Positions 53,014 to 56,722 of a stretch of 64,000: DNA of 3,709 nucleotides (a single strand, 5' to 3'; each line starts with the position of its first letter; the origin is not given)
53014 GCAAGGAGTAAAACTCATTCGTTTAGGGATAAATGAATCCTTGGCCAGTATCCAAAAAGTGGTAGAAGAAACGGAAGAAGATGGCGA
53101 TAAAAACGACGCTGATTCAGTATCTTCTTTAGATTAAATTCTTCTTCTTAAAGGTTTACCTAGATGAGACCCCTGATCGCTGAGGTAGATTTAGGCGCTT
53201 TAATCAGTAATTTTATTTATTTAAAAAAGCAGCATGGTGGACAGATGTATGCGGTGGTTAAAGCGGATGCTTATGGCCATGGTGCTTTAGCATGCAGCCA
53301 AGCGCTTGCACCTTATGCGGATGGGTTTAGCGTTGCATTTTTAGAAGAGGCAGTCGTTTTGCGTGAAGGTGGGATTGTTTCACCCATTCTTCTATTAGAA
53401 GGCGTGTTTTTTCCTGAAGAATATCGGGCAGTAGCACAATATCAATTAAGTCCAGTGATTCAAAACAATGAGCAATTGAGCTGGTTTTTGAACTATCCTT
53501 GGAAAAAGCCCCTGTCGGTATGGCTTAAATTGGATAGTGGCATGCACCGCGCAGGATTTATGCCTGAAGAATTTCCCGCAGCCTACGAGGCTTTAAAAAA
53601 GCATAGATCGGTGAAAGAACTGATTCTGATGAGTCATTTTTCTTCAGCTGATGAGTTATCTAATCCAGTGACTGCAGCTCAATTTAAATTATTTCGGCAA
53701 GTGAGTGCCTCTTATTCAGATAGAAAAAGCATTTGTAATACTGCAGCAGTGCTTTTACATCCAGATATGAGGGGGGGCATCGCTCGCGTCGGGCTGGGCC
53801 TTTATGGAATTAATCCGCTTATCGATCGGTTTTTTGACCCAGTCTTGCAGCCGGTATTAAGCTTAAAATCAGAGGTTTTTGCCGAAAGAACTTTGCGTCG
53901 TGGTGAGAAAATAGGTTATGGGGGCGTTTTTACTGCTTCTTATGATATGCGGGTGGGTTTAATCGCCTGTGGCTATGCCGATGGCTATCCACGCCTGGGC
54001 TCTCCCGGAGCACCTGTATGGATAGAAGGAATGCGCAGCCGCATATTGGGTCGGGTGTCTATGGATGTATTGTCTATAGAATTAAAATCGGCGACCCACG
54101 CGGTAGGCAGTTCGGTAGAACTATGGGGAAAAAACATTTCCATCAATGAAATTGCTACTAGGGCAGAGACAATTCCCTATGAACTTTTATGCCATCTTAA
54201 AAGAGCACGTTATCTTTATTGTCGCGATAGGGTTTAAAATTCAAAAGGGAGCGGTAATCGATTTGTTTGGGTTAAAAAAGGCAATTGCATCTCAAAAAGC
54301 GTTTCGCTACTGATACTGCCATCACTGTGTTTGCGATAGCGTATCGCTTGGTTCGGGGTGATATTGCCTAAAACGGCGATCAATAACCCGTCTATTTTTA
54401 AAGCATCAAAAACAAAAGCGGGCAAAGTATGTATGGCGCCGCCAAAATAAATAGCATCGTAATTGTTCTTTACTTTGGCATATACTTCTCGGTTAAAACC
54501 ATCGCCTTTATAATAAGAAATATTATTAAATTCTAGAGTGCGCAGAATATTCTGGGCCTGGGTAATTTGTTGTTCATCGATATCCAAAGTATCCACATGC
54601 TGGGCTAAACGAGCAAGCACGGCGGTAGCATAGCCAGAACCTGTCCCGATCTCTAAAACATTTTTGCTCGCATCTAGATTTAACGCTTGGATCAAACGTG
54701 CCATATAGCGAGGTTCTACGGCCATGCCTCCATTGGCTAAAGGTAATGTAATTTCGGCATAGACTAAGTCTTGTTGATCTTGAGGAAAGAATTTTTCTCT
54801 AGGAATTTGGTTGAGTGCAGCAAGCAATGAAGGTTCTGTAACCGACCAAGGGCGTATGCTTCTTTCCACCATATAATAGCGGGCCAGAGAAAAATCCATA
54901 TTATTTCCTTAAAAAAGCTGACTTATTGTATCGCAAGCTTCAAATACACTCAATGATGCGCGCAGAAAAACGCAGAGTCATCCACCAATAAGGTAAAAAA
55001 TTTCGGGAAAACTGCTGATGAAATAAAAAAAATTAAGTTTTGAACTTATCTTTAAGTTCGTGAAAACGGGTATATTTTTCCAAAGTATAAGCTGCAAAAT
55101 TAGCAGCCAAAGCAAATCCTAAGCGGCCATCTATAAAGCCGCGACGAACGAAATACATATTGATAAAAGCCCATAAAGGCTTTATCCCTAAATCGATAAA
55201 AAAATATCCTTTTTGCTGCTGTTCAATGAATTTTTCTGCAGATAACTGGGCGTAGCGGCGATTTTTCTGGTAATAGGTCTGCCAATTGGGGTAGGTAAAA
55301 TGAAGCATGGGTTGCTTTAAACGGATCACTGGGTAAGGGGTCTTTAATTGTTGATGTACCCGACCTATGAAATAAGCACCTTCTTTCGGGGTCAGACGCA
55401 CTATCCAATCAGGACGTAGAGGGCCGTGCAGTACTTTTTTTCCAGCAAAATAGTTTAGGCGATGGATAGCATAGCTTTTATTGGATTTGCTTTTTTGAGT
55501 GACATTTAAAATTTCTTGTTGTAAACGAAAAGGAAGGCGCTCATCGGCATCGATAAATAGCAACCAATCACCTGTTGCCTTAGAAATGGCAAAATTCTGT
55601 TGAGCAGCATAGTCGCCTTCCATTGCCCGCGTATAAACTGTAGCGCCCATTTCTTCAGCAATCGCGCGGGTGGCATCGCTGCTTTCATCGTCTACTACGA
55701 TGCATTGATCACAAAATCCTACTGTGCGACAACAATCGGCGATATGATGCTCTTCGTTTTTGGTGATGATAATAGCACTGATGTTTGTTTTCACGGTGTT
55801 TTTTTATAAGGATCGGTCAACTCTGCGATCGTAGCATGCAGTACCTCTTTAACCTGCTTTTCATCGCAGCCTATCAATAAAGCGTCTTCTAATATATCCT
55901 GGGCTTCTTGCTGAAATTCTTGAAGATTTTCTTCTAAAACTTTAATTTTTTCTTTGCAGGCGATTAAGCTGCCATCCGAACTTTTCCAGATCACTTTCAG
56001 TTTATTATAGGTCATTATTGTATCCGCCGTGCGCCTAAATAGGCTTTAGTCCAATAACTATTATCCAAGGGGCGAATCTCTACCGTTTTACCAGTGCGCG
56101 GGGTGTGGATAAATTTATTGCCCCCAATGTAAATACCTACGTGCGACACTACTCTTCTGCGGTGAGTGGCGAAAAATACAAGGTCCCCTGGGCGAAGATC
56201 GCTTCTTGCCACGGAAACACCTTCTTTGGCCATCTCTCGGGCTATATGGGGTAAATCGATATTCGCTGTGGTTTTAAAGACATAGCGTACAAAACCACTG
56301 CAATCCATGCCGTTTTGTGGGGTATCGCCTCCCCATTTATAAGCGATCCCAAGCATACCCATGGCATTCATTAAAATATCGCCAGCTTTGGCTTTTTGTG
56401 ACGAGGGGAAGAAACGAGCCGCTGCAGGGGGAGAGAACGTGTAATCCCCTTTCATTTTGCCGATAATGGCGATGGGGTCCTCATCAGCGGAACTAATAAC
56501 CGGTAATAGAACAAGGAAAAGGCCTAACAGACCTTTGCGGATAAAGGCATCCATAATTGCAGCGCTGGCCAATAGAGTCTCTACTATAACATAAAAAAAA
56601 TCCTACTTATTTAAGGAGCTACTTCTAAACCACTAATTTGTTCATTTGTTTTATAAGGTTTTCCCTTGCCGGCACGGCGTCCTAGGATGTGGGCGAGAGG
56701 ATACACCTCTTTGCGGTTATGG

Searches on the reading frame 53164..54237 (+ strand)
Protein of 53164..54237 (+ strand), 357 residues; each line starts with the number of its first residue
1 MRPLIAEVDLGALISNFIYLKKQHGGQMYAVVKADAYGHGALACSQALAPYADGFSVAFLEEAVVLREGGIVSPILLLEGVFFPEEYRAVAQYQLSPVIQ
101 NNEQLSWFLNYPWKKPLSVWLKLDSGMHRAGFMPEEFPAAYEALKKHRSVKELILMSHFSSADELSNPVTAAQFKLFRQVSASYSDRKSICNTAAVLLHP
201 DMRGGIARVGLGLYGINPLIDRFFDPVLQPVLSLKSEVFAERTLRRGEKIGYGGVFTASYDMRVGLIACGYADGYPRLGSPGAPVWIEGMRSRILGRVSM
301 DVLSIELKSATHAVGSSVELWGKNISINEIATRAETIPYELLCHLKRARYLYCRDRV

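Call 7: search_protein_families(library=ncbifam, proteins=[window:53164-54237:+])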
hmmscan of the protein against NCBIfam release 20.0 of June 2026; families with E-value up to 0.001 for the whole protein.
window:53164-54237:+ (357 aa): 9 families
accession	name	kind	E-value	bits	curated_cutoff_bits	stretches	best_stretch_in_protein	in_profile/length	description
TIGR00492.1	alr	equivalog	1e-93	314.2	168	1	4-347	3-361/369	alanine racemase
NF002970.2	PRK03646.1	exception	1.1e-92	310.8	600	1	2-346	3-348/356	catabolic alanine racemase DadX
NF008897.0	PRK11930.1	equivalog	7.9e-66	222.6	804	1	5-347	461-814/822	bifunctional UDP-N-acetylmuramoyl-tripeptide:D-alanyl-D-alanine ligase/alanine racemase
NF033131.1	vanT-G-Cterm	exception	4.1e-54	183.8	460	1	6-345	5-360/368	serine racemase VanT catalytic subunit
NF000791.0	PRK00053.2-2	equivalog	1.6e-40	139.4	218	1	13-346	11-332/340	alanine racemase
NF000792.0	PRK00053.2-3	equivalog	1.9e-39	135.8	384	1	6-346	6-351/360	alanine racemase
NF033132.1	vanT-CELN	equivalog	2e-32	112.5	900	1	27-345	365-689/697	membrane-bound serine racemase VanT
NF033133.1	vanT-L-cat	exception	1.4e-26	93.6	750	1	13-343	17-355/366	serine racemase VanT-L catalytic subunit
NF009879.0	PRK13340.1-4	subfamily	6.8e-19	68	434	1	7-337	45-388/406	alanine racemase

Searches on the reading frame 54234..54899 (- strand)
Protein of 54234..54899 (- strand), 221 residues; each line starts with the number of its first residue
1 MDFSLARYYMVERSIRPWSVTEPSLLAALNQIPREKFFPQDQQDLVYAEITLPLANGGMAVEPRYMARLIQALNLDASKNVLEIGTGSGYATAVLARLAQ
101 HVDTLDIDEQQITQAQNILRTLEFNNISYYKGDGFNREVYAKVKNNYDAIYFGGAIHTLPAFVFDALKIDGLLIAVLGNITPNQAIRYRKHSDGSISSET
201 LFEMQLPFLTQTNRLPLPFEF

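Call 7: search_protein_families(library=ncbifam, proteins=[window:54234-54899:-])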
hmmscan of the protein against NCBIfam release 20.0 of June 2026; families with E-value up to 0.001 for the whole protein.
window:54234-54899:- (221 aa): 24 families
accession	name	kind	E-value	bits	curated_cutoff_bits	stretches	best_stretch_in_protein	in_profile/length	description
NF001453.0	PRK00312.1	equivalog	2.4e-36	125.3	188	1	15-205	18-205/217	protein-L-isoaspartate(D-aspartate) O-methyltransferase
TIGR00080.1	pimt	equivalog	9.8e-28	97.4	159.05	1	13-198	13-197/216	protein-L-isoaspartate O-methyltransferase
NF010549.0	PRK13942.1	equivalog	1.1e-24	87.1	282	1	10-205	10-203/215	protein-L-isoaspartate O-methyltransferase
TIGR04188.1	methyltr_grsp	subfamily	4e-16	59.3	380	1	62-194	92-223/363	ATP-grasp peptide maturase system methyltransferase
TIGR04364.1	methyltran_FxLD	equivalog_domain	1.4e-14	54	320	1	17-178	15-182/394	methyltransferase, FxLD system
NF010550.0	PRK13943.1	equivalog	6e-13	48.6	359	1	16-176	15-179/322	protein-L-isoaspartate O-methyltransferase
NF011529.0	PRK14968.1-3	equivalog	7.1e-10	38.6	162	1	69-152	26-104/198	putative methyltransferase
NF000499.2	Erm23S_rRNA_broad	equivalog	9.6e-08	31.7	212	1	64-119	10-65/244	23S ribosomal RNA methyltransferase Erm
TIGR00755.1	ksgA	equivalog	1.1e-07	31.4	171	1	62-137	14-87/256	16S rRNA (adenine(1518)-N(6)/adenine(1519)-N(6))-dimethyltransferase RsmA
TIGR02469.1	CbiT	equivalog_domain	2.5e-06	27.8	78.3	1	69-171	11-116/124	precorrin-6Y C5,15-methyltransferase (decarboxylating) subunit CbiT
NF012222.1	erm_A_23S_MT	exception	5.4e-06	26.1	475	1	68-134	21-85/243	23S rRNA (adenine(2058)-N(6))-methyltransferase Erm(A)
TIGR02072.1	BioC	equivalog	6e-06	26.2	184.95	1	66-136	23-90/244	malonyl-ACP O-methyltransferase BioC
TIGR01983.1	UbiG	equivalog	8.7e-06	25.2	102.95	1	77-150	49-120/228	bifunctional 2-polyprenyl-6-hydroxyphenol methylase/3-demethylubiquinol 3-O-methyltransferase UbiG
NF043040.1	corrin_prot_MT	hypoth_equivalog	1.3e-05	24.8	180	1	69-124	34-88/216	corrinoid protein-associated methyltransferase CpaM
NF012220.1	erm_B_23S_MT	exception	6.4e-05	22.6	525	1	65-116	17-68/245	23S rRNA (adenine(2058)-N(6))-methyltransferase Erm(B)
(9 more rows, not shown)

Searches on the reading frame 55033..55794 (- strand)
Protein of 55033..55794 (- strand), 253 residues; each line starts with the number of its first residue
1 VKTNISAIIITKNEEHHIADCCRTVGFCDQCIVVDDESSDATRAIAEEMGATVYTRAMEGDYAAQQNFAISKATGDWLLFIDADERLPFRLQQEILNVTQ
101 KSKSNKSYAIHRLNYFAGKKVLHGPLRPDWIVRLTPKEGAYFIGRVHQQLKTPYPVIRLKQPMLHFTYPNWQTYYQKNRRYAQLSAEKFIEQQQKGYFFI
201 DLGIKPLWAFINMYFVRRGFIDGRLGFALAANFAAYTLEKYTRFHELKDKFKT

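Call 7: search_protein_families(library=ncbifam, proteins=[window:55033-55794:-])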
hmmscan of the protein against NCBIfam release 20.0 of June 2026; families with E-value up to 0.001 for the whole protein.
window:55033-55794:- (253 aa): 7 families
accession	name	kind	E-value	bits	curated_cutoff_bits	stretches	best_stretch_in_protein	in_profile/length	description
TIGR04283.1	glyco_like_mftF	equivalog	2.4e-16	60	182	1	5-105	1-103/221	TIGR04283 family arsenosugar biosynthesis glycosyltransferase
TIGR04182.1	glyco_TIGR04182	equivalog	9.3e-08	31.8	325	1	5-86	2-84/293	S-layer glycoprotein N-glycosyltransferase AglJ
NF010496.0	PRK13915.1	equivalog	6.6e-07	28.7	262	1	2-84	30-126/307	glucosyl-3-phosphoglycerate synthase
TIGR04195.1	S_glycosyl_SunS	equivalog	1e-06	27.8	350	1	5-85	59-142/421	SunS family peptide S-glycosyltransferase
NF041391.1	DPhHxTase_Halo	equivalog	9.1e-05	21.5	375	1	31-98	26-92/213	dolichyl-phosphate hexose transferase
NF047683.1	TeichurnBiosyTuaG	equivalog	0.00063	19.5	400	1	5-101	8-113/252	teichuronic acid biosynthesis protein TuaG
NF007482.0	PRK10073.1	equivalog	0.00083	18.4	423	0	30-102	37-113/334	glycosyltransferase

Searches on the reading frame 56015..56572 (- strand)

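Call 7: search_protein_families(library=ncbifam, proteins=[window:56015-56572:-])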
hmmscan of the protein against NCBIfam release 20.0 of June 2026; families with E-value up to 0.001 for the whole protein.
window:56015-56572:- (185 aa): 9 families
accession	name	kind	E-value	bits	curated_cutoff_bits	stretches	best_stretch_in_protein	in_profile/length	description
NF008096.1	PRK10838.1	equivalog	8.9e-27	94.1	186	1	72-184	77-185/189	bifunctional murein DD-endopeptidase/murein LD-carboxypeptidase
NF038345.1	wall_hydro_RipC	exception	2.4e-22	79.9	425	1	55-172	243-354/362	peptidoglycan hydrolase RipC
NF040678.1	EntFM_CwpFM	equivalog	5.3e-19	68.5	720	1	60-180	309-426/430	enterotoxin EntFM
NF010495.0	PRK13914.1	equivalog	4e-18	65.6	647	1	60-182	363-479/481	invasion associated endopeptidase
NF046048.1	NlpC_P60_DIP1281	equivalog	2.7e-16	59.5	517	1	82-168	491-573/587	DIP1281 family NlpC/P60 protein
NF033741.1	NlpC_p60_RipA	exception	7.1e-13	48.4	625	1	67-172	332-445/457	NlpC/P60 family peptidoglycan endopeptidase RipA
NF033742.1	NlpC_p60_RipB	exception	5.9e-11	42.4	335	1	73-172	87-194/206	NlpC/P60 family peptidoglycan endopeptidase RipB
NF033743.1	NlpC_inact_RipD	exception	5.1e-09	35.9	215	1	85-164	89-164/181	NlpC/P60 family peptidoglycan-binding protein RipD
TIGR02219.1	phage_NlpC_fam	hypoth_equivalog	0.00012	22.5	81.9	0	119-161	70-112/134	putative phage cell wall peptidase, NlpC/P60 family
